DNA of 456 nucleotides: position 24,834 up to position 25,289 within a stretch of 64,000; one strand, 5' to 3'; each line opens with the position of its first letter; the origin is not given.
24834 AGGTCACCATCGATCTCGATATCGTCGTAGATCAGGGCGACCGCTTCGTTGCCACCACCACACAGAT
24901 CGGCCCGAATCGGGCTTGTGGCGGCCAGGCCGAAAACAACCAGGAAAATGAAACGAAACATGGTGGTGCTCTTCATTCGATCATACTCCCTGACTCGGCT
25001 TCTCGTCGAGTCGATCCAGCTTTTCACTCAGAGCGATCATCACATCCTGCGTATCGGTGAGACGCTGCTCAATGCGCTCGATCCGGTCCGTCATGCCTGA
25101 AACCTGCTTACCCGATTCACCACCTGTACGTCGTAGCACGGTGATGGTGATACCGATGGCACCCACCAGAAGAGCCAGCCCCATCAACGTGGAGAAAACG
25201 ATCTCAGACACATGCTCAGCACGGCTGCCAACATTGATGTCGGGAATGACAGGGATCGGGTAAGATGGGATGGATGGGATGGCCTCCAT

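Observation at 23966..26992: Three consecutive membrane proteins downstream of pspA share one conserved cytoplasmic C-terminal helix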

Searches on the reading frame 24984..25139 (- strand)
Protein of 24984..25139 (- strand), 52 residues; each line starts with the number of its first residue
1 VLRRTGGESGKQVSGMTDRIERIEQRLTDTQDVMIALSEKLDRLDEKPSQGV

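Call 6: search_protein_families(library=pfam, proteins=[window:24984-25139:-], max_evalue=10)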
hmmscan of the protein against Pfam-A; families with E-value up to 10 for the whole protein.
seq(52 aa): 3 families
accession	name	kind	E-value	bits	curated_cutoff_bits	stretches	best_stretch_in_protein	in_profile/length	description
PF10779.14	XhlA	-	0.038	14.6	34.7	1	17-47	3-33/67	Haemolysin XhlA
PF12614.13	RRF_GI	-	0.039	14.5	26.8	1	14-45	65-96/126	Ribosome recycling factor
PF02346.21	Vac_Fusion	-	0.096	12.8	24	1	11-42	21-52/56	Chordopoxvirus multifunctional envelope protein A27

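Call 28: find_related_loci(query=A4, collection=genome_contigs, flank=8000)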
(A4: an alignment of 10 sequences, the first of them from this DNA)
Query A4 (42 aa) in genome_contigs; peptide patterns used: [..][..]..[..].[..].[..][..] (x = any residue, [..] = any of these).
32 stretches matched a pattern; 20 encode a relative of the query (tblastn E <= 1e-3); 18 distinct loci.
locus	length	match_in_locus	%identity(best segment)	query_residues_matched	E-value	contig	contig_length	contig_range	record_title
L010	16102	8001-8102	71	6-39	2e-13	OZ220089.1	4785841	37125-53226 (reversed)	MAG: Candidatus Latescibacterota bacterium isolate 4e2a754f-172e-45f6-b93c-83e01e84db49 genome assembly, chromosome: 1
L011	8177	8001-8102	71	6-39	4e-13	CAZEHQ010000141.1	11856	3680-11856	MAG TPA_asm: uncultured Gemmatimonadaceae bacterium isolate SRP109090_co1_18 genome assembly, contig: NODE_8129_length_1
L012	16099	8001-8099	70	7-39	2e-12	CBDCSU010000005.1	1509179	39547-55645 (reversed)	MAG: Candidatus Latescibacterota bacterium isolate 2ecd85b3-648f-40fe-bdc7-c449d976e5a8 genome assembly, contig: contig_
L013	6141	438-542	69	5-39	8e-12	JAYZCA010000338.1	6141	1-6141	MAG: Candidatus Latescibacterota bacterium isolate XB_MAG1219 DB_MAG1219_0338, whole genome shotgun sequence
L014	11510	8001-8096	75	7-38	9e-12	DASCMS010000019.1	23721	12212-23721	MAG TPA_asm: Candidatus Latescibacterota bacterium isolate Fu_MAG_110 c_000000170734, whole genome shotgun sequence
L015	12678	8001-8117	62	1-39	9e-12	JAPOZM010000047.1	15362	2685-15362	MAG: Gemmatimonadaceae bacterium isolate COS4_bin_9 NODE_3164_length_15362_cov_27.9709, whole genome shotgun sequence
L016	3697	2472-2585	61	5-42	3e-11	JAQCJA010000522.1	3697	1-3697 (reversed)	MAG: bacterium isolate casp40-mb.301 NODE_55997_length_3697_cov_0.045859, whole genome shotgun sequence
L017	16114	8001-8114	58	2-39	1e-10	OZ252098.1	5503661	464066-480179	MAG: Candidatus Latescibacterota bacterium isolate dbc81076-2b6d-4419-bdf1-4117db584b2d genome assembly, chromosome: 1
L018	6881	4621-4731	62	6-42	1e-10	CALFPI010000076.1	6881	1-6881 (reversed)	MAG TPA_asm: uncultured Gemmatimonadaceae bacterium isolate ERR2206786_bin.69_CONCOCT_v1.1_MAG genome assembly, contig:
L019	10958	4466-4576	59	1-37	3e-10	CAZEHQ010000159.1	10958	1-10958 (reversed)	MAG TPA_asm: uncultured Gemmatimonadaceae bacterium isolate SRP109090_co1_18 genome assembly, contig: NODE_9106_length_1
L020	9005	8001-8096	69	11-42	3e-10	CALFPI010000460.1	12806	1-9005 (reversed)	MAG TPA_asm: uncultured Gemmatimonadaceae bacterium isolate ERR2206786_bin.69_CONCOCT_v1.1_MAG genome assembly, contig:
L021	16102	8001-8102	62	4-37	5e-10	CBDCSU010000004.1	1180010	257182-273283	MAG: Candidatus Latescibacterota bacterium isolate 2ecd85b3-648f-40fe-bdc7-c449d976e5a8 genome assembly, contig: contig_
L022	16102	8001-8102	62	4-37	5e-10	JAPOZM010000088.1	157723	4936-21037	MAG: Gemmatimonadaceae bacterium isolate COS4_bin_9 NODE_89_length_157723_cov_27.3979, whole genome shotgun sequence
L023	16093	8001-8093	68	7-37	9e-10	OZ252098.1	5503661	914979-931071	MAG: Candidatus Latescibacterota bacterium isolate dbc81076-2b6d-4419-bdf1-4117db584b2d genome assembly, chromosome: 1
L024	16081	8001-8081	74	11-37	2e-9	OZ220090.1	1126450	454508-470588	MAG: Candidatus Latescibacterota bacterium isolate 4e2a754f-172e-45f6-b93c-83e01e84db49 genome assembly, chromosome: 2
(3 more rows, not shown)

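Call 42: search_protein_representatives(alignment_id=A5)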
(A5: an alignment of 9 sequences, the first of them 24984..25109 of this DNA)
Query: 9 sequences, 44 profile positions. Proteins with E-value up to 0.001 (for the whole library): 177; up to 1e-10: 53; up to 1e-30: 1. The best 150 are listed.
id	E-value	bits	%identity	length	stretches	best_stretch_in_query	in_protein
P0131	1.1e-55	200.8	-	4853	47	2-19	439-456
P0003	1.2e-20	88.7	-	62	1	2-43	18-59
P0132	4.3e-20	86.9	-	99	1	2-43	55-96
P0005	5.7e-20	86.5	-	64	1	2-43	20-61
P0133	5.9e-20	86.5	-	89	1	2-43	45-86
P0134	9.5e-18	79.4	-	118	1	5-43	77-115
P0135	1.1e-15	72.8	-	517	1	5-42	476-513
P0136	2.1e-15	71.9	-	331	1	2-42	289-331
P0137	3.2e-15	71.3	-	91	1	1-42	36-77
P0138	6.7e-15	70.3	-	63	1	7-40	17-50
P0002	1.1e-14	69.6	-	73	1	2-42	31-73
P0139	1.8e-14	69.0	-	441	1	3-39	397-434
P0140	2.5e-14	68.5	-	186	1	7-43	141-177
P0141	4.5e-14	67.7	-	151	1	7-43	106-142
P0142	7.9e-14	66.9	-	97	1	6-40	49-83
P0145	3.2e-13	64.9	-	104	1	5-38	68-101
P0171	4.4e-11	58.1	-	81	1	3-38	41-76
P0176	8.0e-11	57.3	-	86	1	6-39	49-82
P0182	2.1e-10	55.9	-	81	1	5-37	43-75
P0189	4.7e-10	54.8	-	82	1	5-38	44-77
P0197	1.0e-09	53.7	-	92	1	4-40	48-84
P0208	6.1e-09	51.2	-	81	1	9-40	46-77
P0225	1.1e-07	47.2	-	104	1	6-38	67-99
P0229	2.1e-07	46.3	-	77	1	1-39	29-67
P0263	2.7e-05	39.5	-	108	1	7-40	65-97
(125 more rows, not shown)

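Call 44: search_protein_families(library=pfam, proteins=[P0176, P0182, P0145, P0189, P0208, P0225, P0197, P0171, P0229, P0263], max_evalue=10)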
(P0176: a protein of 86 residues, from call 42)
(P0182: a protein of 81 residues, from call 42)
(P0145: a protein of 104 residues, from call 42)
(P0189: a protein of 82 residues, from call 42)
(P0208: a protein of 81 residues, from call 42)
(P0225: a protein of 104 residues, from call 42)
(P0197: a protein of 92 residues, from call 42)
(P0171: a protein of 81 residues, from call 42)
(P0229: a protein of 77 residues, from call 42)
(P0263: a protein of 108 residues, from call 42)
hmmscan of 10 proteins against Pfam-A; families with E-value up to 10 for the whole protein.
P0176 (86 aa): 5 families
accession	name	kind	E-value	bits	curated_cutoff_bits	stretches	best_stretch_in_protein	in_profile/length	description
PF08614.16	ATG16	-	0.0097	16.5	33.7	1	29-86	120-177/200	Autophagy protein 16 (ATG16)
PF09177.16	STX6_10_61_N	-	0.022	15.7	29.4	1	27-80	20-75/99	Syntaxin 6/10/61, N-terminal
PF23991.1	DUF7310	-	0.035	15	40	1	22-71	6-55/83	Coiled-coil region of unknown function (DUF7310)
PF02895.20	H-kinase_dim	-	0.049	14.5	23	1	14-70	15-66/68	Signal transducing histidine kinase, homodimeric domain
PF06398.17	Pex24p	-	0.076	12.5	26.8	1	12-81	66-129/358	Integral peroxisomal membrane peroxin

P0182 (81 aa): 1 family
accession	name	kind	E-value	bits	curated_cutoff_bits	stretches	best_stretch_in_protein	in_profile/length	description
PF16326.10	ABC_tran_CTD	-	0.22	12.2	32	1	42-59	16-33/69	ABC transporter C-terminal domain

P0145 (104 aa): 3 families
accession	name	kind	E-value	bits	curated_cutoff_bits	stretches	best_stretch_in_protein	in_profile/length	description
PF06825.17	HSBP1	-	0.011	16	28.6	1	68-86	29-47/51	Heat shock factor binding protein 1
PF06398.17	Pex24p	-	0.03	13.8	26.8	1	4-100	36-128/358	Integral peroxisomal membrane peroxin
PF11003.13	DUF2842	-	0.075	13.8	25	1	11-47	15-49/61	Protein of unknown function (DUF2842)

P0189 (82 aa): 0 families

P0208 (81 aa): 3 families
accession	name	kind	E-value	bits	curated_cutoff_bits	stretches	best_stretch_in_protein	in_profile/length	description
PF04906.18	Tweety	-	0.094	11.8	31.8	1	39-68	293-322/431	Tweety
PF10779.14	XhlA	-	0.31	11.7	34.7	1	45-81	2-38/67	Haemolysin XhlA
PF01105.29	EMP24_GP25L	-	0.43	11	25.9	1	41-80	112-151/182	emp24/gp25L/p24 family/GOLD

P0225 (104 aa): 3 families
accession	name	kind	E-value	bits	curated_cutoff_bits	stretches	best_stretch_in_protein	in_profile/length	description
PF06667.17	PspB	-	0.001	19.5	25.6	1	28-87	5-64/73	Phage shock protein B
PF02472.21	ExbD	-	0.061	13.8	25.4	1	33-98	19-89/128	Biopolymer transport protein ExbD/TolR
PF02038.21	ATP1G1_PLM_MAT8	-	0.57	10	26.9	1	26-37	16-27/48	ATP1G1/PLM/MAT8 family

P0197 (92 aa): 4 families
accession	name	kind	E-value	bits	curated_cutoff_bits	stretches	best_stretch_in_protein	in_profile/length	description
PF13064.11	DUF3927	-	0.036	14.5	25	1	15-35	26-46/53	Protein of unknown function (DUF3927)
PF16559.10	GIT_CC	-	0.036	14.2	28.7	1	47-78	16-47/66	GIT coiled-coil Rho guanine nucleotide exchange factor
PF10960.13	Holin_BhlA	-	0.13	12.7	22.6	1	19-51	11-43/70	BhlA holin family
PF02346.21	Vac_Fusion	-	0.18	11.9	24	1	51-88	4-41/56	Chordopoxvirus multifunctional envelope protein A27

P0171 (81 aa): 3 families
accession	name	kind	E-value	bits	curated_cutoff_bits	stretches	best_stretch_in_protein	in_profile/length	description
PF04588.18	HIG_1_N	-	0.0078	16.8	22.4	1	5-26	3-24/52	Hypoxia induced protein conserved region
PF02319.26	E2F_TDP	-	0.1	12.8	25.7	1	39-67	22-50/65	E2F/DP family winged-helix DNA-binding domain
PF16326.10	ABC_tran_CTD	-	0.28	11.9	32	1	37-76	30-66/69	ABC transporter C-terminal domain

P0229 (77 aa): 8 families
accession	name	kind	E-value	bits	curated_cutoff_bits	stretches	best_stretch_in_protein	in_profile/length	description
PF15855.10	DUF4726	-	0.0019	18.8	27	1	29-72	24-67/101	Domain of unknown function (DUF4726)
PF10779.14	XhlA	-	0.025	15.2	34.7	1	32-61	5-34/67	Haemolysin XhlA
PF05531.17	NPV_P10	-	0.035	15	29.8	1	33-64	37-68/75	Nucleopolyhedrovirus P10 protein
PF23991.1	DUF7310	-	0.048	14.6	40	1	30-57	29-56/83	Coiled-coil region of unknown function (DUF7310)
PF13600.11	DUF4140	-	0.072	14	27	1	7-61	40-95/98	N-terminal domain of unknown function (DUF4140)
PF10232.14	Med8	-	0.11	12.5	28.3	1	33-68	5-40/231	Mediator of RNA polymerase II transcription complex subunit 8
PF15932.10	DUF4748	-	0.24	11.6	27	1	8-39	12-39/52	Domain of unknown function (DUF4748)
PF12841.12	YvrJ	-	0.25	11.4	29.5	1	35-52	18-35/36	YvrJ protein family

P0263 (108 aa): 2 families
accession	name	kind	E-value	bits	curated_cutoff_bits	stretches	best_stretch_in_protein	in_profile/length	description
PF04102.17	SlyX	-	0.071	14.2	30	1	69-102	11-44/67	SlyX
PF21757.2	DUF6870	-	0.12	12.8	24.4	1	75-106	12-41/71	Family of unknown function (DUF6870)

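Call 45: list_cluster_members(proteins=[P0176, P0182, P0145, P0189, P0208, P0225, P0197, P0171, P0229, P0263])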
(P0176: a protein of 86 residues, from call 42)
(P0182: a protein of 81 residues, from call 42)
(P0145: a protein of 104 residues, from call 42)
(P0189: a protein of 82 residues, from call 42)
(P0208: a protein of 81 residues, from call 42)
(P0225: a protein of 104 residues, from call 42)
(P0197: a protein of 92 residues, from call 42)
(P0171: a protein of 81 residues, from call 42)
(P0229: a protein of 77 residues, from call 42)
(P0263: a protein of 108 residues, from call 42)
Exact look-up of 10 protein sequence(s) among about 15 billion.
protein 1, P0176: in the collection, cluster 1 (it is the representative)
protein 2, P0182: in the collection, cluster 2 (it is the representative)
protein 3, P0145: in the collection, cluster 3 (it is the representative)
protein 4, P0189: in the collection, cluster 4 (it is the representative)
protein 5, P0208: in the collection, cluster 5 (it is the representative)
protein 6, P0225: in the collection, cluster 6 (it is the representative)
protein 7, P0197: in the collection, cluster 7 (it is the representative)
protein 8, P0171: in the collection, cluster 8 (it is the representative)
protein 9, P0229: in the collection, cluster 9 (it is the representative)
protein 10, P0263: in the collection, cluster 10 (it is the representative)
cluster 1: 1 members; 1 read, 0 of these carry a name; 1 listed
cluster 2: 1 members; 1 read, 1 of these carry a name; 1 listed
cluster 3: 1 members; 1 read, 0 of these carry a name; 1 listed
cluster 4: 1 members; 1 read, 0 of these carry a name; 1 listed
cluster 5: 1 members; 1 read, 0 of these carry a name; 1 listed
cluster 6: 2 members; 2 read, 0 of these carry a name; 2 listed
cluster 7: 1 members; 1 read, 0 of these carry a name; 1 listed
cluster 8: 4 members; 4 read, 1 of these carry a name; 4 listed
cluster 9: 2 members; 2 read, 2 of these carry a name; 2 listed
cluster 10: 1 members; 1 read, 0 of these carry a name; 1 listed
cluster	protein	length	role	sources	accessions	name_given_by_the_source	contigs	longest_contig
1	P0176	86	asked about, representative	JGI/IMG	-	-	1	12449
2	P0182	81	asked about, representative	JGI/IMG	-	hypothetical protein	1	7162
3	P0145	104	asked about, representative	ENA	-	-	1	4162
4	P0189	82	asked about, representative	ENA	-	-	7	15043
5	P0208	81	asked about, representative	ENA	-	-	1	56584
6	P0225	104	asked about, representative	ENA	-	-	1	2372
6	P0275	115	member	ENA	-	-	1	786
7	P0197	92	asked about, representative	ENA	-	-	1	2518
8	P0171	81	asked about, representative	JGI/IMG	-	ABC-type phosphate transport system auxiliary subunit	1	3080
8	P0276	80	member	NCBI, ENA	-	-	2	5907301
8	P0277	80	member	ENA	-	-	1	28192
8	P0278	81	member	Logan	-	-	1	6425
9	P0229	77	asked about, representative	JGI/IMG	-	hypothetical protein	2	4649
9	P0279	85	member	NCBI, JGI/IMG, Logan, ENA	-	hypothetical protein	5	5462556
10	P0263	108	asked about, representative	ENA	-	-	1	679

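Call 49: search_protein_families(library=pfam, alignment_id=A7, max_evalue=0.1)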
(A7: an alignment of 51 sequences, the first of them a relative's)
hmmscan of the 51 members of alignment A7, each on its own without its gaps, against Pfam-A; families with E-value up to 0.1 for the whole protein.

A. member 1, P0176 (86 aa): 5 families
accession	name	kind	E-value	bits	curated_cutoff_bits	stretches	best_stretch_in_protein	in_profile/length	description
PF08614.16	ATG16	-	0.0097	16.5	33.7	1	29-86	120-177/200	Autophagy protein 16 (ATG16)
PF09177.16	STX6_10_61_N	-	0.022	15.7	29.4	1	27-80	20-75/99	Syntaxin 6/10/61, N-terminal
PF23991.1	DUF7310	-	0.035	15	40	1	22-71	6-55/83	Coiled-coil region of unknown function (DUF7310)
PF02895.20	H-kinase_dim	-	0.049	14.5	23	1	14-70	15-66/68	Signal transducing histidine kinase, homodimeric domain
PF06398.17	Pex24p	-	0.076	12.5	26.8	1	12-81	66-129/358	Integral peroxisomal membrane peroxin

B. families by the number of members that match (of 51 scanned): 55 families (the first 25 are shown)
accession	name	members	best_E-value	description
PF23991.1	DUF7310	5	0.026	Coiled-coil region of unknown function (DUF7310)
PF06398.17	Pex24p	4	0.0025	Integral peroxisomal membrane peroxin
PF02895.20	H-kinase_dim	3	0.0049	Signal transducing histidine kinase, homodimeric domain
PF02346.21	Vac_Fusion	3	0.0076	Chordopoxvirus multifunctional envelope protein A27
PF08614.16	ATG16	3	0.0097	Autophagy protein 16 (ATG16)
PF02319.26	E2F_TDP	3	0.016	E2F/DP family winged-helix DNA-binding domain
PF15855.10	DUF4726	2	0.00039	Domain of unknown function (DUF4726)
PF04102.17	SlyX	2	0.00085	SlyX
PF15450.11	CCDC154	2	0.0057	Coiled-coil domain-containing protein 154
PF20990.2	DUF2207_C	2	0.0093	Predicted membrane protein (DUF2207) C-terminal domain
PF10112.14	Halogen_Hydrol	2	0.014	5-bromo-4-chloroindolyl phosphate hydrolysis protein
PF07332.16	Phage_holin_3_6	2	0.016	Putative Actinobacterial Holin-X, holin superfamily III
PF23100.1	DUF2096_N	2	0.045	DUF2096 N-terminal four-helical bundle domain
PF11471.13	Sugarporin_N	2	0.057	Maltoporin periplasmic N-terminal extension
PF06667.17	PspB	1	0.001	Phage shock protein B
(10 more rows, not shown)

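Call 50: find_encoding_contigs(protein=P0208, flank=8000, max_places=3)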
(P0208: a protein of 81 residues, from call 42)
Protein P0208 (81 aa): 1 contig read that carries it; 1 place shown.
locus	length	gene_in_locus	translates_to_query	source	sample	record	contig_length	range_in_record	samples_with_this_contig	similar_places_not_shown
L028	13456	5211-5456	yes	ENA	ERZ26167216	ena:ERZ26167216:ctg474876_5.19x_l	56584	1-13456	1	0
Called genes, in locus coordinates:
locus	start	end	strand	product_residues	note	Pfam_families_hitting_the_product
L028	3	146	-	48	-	?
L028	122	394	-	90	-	-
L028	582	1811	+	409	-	PF07592:DDE_Tnp_ISAZ013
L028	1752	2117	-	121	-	-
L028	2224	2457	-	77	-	PF03781:FGE-sulfatase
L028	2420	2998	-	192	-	PF03781:FGE-sulfatase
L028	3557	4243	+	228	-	PF04012:PspA_IM30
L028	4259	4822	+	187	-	-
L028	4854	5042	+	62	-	-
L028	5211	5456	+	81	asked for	-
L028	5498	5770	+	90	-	-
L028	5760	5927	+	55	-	-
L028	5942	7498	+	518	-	PF07719:TPR_2 (faint), PF13176:TPR_7 (faint), PF13181:TPR_8 (faint), PF13371:TPR_9 (faint), PF13414:TPR_11 (faint), PF23310:TPR_27 (weak), PF13432:TPR_16 (weak), PF02518:HATPase_c, +3 more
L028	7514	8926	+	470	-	PF00072:Response_reg, PF00158:Sigma54_activat, PF14532:Sigma54_activ_2, PF25601:AAA_lid_14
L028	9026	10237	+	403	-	PF01103:Omp85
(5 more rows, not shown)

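Call 51: find_encoding_contigs(protein=P0276, flank=8000, max_places=3)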
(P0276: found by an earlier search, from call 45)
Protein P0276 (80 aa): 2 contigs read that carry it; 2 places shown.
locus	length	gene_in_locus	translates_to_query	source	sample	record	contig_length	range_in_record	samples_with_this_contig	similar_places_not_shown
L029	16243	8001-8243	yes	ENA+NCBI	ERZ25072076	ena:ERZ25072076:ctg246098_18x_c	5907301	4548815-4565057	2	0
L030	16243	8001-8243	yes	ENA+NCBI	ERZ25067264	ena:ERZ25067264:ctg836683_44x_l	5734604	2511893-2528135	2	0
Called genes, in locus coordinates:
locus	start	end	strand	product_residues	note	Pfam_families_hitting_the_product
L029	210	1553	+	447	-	PF01546:Peptidase_M20, PF07687:M20_dimer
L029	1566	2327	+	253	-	PF01261:AP_endonuc_2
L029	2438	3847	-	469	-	PF00171:Aldedh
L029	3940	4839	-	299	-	PF03781:FGE-sulfatase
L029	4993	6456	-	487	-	PF00474:SSF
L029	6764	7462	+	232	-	PF04012:PspA_IM30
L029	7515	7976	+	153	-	-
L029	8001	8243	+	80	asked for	-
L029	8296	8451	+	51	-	-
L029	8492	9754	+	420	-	PF13414:TPR_11 (faint), PF13431:TPR_17 (faint), PF02518:HATPase_c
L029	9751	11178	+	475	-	PF00072:Response_reg, PF00158:Sigma54_activat, PF14532:Sigma54_activ_2, PF07728:AAA_5 (weak), PF25601:AAA_lid_14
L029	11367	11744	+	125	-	PF01592:NifU_N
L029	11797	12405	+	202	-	PF00081:Sod_Fe_N, PF02777:Sod_Fe_C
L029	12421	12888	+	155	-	PF00578:AhpC-TSA, PF08534:Redoxin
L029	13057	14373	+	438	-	-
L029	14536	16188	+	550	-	PF12072:RNase_Y_N, PF01966:HD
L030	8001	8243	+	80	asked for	-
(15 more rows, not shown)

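Call 52: find_encoding_contigs(protein=P0279, flank=7000, max_places=3)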
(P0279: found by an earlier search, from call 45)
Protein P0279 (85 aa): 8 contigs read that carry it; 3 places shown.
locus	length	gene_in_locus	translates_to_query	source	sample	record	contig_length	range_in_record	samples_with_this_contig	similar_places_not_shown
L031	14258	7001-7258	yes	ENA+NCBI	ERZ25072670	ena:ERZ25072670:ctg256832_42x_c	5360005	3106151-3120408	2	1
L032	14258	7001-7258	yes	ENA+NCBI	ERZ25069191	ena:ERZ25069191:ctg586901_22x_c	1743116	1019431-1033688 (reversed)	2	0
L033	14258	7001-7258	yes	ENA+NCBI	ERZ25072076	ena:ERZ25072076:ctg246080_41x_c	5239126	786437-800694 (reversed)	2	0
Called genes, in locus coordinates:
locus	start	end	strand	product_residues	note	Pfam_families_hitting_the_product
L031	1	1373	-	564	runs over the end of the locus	PF19289:PmbA_TldD_3rd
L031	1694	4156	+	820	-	PF00403:HMA, PF00122:E1-E2_ATPase, PF00702:Hydrolase, PF12710:HAD (faint)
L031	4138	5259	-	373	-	PF01476:LysM, PF23473:LysM3_LYK4_5 (weak), PF01520:Amidase_3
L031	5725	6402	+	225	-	PF04012:PspA_IM30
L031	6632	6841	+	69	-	-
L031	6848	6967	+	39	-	-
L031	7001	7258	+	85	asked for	-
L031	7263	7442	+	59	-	-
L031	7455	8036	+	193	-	PF04542:Sigma70_r2, PF08281:Sigma70_r4_2, PF04545:Sigma70_r4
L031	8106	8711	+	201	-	-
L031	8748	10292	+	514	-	PF01145:Band_7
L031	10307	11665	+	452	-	PF07719:TPR_2 (faint), PF13428:TPR_14 (faint), PF13432:TPR_16 (faint), PF13414:TPR_11 (faint), PF14559:TPR_19 (faint), PF13431:TPR_17 (faint), PF02518:HATPase_c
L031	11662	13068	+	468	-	PF00072:Response_reg, PF07728:AAA_5 (faint), PF00158:Sigma54_activat, PF14532:Sigma54_activ_2, PF25601:AAA_lid_14, PF02954:HTH_8 (faint)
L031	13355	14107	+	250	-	PF01073:3Beta_HSD, PF01370:Epimerase, PF04321:RmlD_sub_bind (faint), PF05368:NmrA (weak), PF13460:NAD_binding_10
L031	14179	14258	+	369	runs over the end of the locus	-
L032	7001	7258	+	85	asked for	-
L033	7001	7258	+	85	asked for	-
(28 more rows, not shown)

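Call 53: find_encoding_contigs(protein=P0189, flank=7000, max_places=3)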
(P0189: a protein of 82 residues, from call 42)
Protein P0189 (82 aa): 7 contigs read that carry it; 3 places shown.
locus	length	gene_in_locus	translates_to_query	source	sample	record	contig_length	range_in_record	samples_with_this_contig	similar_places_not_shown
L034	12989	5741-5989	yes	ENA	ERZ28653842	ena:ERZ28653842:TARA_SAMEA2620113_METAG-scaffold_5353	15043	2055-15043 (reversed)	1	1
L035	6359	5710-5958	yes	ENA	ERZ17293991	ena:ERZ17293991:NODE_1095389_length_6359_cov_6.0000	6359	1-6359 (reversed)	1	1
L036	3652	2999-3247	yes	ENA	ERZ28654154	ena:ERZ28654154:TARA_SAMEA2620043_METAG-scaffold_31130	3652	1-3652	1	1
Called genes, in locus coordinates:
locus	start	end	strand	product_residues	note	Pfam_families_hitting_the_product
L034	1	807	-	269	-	?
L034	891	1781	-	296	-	PF03781:FGE-sulfatase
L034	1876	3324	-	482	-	PF00474:SSF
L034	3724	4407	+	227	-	PF04012:PspA_IM30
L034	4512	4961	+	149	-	-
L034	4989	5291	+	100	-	-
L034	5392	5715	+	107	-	-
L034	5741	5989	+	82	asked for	-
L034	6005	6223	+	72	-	-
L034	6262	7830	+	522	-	PF07719:TPR_2 (faint), PF00515:TPR_1 (faint), PF13371:TPR_9 (faint), PF13414:TPR_11 (faint), PF13428:TPR_14 (faint), PF14559:TPR_19 (faint), PF13432:TPR_16, PF02518:HATPase_c, +3 more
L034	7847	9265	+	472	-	PF00072:Response_reg, PF00158:Sigma54_activat, PF14532:Sigma54_activ_2, PF07728:AAA_5 (weak), PF25601:AAA_lid_14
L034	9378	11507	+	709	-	PF13385:Laminin_G_3, PF18939:DUF5686 (faint), PF01103:Omp85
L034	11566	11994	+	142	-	-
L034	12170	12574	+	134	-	PF01592:NifU_N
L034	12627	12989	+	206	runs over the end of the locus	PF00081:Sod_Fe_N, PF02777:Sod_Fe_C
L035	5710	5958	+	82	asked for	-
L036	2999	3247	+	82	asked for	-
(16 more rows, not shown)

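Call 54: find_encoding_contigs(protein=P0176, flank=7000, max_places=2)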
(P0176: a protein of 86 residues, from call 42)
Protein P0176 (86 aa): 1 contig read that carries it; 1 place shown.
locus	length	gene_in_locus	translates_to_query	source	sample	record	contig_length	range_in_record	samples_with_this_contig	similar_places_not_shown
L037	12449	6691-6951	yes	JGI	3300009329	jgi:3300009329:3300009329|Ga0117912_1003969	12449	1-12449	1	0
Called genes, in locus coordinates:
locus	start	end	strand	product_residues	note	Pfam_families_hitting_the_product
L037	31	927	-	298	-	PF03781:FGE-sulfatase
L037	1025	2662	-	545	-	PF00474:SSF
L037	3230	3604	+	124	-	PF00392:GntR, PF02082:Rrf2 (faint), PF13730:HTH_36 (faint)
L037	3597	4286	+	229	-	PF00005:ABC_tran, PF13304:AAA_21 (faint)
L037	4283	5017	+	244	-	PF13346:ABC2_membrane_5 (weak)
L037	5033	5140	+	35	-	-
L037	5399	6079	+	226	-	PF04012:PspA_IM30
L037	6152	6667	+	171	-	-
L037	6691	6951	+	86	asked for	-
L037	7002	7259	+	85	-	-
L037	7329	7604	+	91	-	-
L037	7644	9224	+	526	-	PF00515:TPR_1 (faint), PF07719:TPR_2 (faint), PF13371:TPR_9 (weak), PF13432:TPR_16 (weak), PF23914:TPR_CcmH_CycH (weak), PF14559:TPR_19, PF13432:TPR_16, PF02518:HATPase_c, +7 more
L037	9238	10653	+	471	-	PF00072:Response_reg, PF00158:Sigma54_activat, PF14532:Sigma54_activ_2, PF07728:AAA_5 (weak), PF25601:AAA_lid_14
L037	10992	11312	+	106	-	-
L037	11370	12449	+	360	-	?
